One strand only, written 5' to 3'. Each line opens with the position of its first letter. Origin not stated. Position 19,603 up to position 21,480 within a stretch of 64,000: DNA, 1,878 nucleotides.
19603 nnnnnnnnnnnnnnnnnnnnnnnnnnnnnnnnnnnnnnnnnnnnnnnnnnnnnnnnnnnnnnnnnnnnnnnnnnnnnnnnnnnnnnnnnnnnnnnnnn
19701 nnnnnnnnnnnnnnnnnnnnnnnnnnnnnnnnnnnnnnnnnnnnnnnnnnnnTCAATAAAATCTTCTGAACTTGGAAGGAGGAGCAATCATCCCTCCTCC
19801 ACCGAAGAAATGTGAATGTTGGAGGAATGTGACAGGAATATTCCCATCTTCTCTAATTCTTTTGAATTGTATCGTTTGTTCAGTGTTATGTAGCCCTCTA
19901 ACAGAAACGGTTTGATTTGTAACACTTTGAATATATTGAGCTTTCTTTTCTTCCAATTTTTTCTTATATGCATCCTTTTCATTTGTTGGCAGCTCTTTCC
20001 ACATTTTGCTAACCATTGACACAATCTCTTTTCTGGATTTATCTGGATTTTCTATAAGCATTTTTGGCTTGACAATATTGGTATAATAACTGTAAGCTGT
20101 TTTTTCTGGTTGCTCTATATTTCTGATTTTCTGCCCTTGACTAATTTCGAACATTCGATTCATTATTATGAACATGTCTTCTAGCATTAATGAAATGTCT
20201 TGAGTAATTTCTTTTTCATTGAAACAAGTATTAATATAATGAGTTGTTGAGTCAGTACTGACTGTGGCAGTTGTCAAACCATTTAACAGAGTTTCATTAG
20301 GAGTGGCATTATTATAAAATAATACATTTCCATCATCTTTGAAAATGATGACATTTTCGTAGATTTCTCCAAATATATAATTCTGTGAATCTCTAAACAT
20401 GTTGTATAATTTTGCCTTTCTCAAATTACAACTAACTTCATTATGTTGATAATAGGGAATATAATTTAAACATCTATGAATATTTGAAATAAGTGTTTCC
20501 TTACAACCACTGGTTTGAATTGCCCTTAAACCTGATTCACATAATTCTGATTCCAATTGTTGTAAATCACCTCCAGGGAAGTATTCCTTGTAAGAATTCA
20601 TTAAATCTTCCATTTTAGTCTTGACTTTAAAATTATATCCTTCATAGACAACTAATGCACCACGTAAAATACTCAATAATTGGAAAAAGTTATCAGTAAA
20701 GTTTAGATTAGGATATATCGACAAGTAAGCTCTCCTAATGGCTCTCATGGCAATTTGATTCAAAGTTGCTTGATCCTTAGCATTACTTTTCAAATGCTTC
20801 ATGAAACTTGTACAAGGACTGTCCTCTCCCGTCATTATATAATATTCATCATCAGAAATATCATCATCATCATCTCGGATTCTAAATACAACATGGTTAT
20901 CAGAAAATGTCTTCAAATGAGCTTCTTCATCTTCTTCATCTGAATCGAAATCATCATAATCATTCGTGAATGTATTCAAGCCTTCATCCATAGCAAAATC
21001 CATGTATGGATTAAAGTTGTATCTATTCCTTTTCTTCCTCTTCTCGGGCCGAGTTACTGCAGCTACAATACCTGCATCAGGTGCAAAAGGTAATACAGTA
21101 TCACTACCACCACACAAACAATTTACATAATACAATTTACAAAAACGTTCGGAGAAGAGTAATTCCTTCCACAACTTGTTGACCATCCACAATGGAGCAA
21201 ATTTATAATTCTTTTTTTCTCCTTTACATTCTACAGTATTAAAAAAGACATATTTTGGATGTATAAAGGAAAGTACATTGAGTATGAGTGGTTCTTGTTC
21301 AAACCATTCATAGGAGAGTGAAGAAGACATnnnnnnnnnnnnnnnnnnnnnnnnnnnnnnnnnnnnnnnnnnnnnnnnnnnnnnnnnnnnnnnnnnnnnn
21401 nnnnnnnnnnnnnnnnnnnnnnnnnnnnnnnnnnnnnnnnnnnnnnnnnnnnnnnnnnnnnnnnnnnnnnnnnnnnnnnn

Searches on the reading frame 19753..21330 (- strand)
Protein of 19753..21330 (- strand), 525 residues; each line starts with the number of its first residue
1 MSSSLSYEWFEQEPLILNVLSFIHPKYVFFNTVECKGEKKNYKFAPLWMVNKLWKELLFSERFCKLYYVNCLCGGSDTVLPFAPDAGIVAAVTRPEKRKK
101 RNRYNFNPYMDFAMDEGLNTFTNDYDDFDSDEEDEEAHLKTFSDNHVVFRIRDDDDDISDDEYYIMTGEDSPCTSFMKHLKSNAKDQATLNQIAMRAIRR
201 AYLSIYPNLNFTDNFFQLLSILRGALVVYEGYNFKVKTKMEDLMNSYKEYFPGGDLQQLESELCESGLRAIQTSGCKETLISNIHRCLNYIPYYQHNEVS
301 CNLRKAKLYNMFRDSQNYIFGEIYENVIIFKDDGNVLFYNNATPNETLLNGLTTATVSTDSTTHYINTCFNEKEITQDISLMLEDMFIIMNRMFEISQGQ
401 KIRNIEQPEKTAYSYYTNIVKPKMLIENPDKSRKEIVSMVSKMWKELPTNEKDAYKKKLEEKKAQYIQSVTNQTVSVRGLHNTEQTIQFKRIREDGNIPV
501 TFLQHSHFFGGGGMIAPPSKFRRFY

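Call 67: search_protein_families(library=pfam, proteins=[window:19753-21330:-], max_evalue=0.00001)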
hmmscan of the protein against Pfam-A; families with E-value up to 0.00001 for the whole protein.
window:19753-21330:- (525 aa): 1 family
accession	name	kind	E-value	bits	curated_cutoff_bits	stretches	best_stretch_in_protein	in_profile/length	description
PF00505.25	HMG_box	-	3.1e-11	44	25.4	1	410-469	5-64/69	HMG (high mobility group) box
